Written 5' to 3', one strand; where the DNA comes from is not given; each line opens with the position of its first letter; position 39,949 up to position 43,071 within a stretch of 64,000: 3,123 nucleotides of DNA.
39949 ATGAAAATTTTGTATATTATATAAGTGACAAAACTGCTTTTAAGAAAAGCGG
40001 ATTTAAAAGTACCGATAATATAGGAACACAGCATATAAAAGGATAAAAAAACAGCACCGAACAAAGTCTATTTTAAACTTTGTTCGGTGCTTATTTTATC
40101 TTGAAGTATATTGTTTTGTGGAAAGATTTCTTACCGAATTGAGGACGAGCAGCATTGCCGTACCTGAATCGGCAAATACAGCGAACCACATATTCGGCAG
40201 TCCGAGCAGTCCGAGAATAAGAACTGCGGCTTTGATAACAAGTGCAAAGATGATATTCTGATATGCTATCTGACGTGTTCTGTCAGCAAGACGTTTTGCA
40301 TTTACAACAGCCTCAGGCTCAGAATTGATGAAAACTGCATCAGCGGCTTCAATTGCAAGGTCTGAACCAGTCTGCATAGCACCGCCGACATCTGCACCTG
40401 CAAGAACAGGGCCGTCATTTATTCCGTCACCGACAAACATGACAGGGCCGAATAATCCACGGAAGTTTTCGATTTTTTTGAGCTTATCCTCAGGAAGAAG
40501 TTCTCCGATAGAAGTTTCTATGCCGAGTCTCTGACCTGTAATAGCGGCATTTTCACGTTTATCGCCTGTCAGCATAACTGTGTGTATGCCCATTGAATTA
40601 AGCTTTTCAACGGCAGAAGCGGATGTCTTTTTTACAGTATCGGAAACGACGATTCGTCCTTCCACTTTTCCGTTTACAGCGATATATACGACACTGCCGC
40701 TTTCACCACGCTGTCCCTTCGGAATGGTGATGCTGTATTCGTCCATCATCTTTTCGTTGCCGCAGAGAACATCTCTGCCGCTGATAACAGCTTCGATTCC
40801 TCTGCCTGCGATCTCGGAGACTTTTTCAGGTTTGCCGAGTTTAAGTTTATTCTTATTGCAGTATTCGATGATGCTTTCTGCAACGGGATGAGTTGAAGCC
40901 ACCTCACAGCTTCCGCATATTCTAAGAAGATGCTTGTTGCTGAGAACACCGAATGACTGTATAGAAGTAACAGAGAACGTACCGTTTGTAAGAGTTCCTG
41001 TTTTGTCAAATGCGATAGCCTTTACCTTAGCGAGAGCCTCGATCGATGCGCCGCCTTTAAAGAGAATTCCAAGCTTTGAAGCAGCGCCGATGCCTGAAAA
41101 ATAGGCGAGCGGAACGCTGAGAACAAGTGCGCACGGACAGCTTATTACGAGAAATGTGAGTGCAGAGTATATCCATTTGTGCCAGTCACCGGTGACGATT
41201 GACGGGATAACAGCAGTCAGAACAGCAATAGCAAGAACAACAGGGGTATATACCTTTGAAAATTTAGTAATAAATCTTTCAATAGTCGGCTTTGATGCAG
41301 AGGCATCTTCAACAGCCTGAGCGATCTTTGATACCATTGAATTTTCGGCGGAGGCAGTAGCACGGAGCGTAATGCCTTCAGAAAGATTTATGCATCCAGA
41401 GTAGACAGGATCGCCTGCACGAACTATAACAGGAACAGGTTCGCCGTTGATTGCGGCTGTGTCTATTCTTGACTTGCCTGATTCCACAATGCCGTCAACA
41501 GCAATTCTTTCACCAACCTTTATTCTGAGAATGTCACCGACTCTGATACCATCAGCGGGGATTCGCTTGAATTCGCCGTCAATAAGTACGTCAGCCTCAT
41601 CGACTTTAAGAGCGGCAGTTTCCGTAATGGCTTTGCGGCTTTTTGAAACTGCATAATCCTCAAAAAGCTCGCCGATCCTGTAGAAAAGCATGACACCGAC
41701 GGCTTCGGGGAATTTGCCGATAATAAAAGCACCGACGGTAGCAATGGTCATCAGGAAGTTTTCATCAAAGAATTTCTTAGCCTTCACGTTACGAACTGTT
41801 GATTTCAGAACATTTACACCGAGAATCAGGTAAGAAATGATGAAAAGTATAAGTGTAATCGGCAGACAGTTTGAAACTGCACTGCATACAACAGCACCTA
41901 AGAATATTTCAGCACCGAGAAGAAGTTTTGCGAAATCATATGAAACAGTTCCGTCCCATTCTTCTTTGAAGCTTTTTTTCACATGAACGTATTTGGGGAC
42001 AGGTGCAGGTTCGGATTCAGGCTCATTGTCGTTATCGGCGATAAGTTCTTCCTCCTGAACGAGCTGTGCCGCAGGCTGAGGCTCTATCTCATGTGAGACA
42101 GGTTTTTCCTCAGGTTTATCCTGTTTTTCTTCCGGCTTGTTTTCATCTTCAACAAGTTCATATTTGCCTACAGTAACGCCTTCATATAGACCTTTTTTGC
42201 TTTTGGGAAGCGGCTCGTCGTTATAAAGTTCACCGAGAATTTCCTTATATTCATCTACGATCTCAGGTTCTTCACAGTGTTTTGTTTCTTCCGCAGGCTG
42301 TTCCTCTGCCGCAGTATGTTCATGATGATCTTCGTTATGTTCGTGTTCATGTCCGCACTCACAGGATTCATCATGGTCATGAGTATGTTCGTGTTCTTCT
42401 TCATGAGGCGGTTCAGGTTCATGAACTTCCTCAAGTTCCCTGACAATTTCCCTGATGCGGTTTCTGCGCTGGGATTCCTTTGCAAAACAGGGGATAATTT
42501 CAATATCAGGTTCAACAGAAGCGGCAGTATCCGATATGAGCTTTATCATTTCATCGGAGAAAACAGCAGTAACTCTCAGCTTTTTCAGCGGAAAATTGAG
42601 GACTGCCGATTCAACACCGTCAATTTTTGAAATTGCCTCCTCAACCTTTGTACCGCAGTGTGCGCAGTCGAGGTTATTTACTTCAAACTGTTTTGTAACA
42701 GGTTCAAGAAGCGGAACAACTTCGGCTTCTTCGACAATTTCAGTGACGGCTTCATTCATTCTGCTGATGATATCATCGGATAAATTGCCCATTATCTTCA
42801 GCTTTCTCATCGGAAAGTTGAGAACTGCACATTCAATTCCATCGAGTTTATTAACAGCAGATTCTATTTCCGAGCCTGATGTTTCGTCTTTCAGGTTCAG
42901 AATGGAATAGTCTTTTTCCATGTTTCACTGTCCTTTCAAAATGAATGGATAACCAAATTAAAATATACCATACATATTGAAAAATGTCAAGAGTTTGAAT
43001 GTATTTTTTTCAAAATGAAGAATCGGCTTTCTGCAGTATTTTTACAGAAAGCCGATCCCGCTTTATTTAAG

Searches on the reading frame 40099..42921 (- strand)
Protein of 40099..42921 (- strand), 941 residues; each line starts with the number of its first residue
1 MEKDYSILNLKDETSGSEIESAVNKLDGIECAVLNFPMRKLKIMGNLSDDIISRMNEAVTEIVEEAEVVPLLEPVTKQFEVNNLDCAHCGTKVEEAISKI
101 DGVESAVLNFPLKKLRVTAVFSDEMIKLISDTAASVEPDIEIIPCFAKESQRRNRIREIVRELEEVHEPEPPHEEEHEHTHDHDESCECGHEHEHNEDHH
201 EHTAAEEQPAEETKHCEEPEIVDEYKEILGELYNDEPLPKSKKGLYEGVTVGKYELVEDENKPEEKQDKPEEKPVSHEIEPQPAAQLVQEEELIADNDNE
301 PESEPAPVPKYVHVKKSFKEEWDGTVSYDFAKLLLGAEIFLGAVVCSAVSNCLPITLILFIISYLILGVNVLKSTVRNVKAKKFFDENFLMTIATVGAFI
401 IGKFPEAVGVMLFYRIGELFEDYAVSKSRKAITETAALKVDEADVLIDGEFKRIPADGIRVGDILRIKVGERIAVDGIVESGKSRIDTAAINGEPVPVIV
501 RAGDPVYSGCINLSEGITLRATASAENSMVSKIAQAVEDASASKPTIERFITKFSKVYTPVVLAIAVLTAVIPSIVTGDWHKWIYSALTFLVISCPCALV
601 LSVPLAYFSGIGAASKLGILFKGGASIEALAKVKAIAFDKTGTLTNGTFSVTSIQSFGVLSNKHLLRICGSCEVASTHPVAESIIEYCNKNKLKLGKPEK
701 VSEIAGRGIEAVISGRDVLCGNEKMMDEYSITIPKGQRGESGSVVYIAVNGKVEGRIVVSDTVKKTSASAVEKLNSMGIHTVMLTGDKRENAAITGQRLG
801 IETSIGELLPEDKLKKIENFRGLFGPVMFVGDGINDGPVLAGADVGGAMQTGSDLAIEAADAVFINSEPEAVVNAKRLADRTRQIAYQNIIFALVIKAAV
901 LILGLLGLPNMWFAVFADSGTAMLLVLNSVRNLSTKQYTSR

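Call 24: search_protein_families(library=pfam, proteins=[window:40099-42921:-], max_evalue=0.001)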
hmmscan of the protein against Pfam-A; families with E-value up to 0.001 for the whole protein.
window:40099-42921:- (941 aa): 4 families
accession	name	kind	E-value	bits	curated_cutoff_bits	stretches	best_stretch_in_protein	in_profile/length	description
PF00122.25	E1-E2_ATPase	-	7.2e-49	166.2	28.1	1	439-616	3-180/181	E1-E2 ATPase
PF00702.32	Hydrolase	-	1.4e-27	97.7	26.4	1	633-844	1-191/191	haloacid dehalogenase-like hydrolase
PF00403.32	HMA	-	1.3e-15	57.9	24.8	1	79-123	2-46/62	Heavy-metal-associated domain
PF08282.18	Hydrolase_3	-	0.00034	20.9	20.9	0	827-874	206-253/255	haloacid dehalogenase-like hydrolase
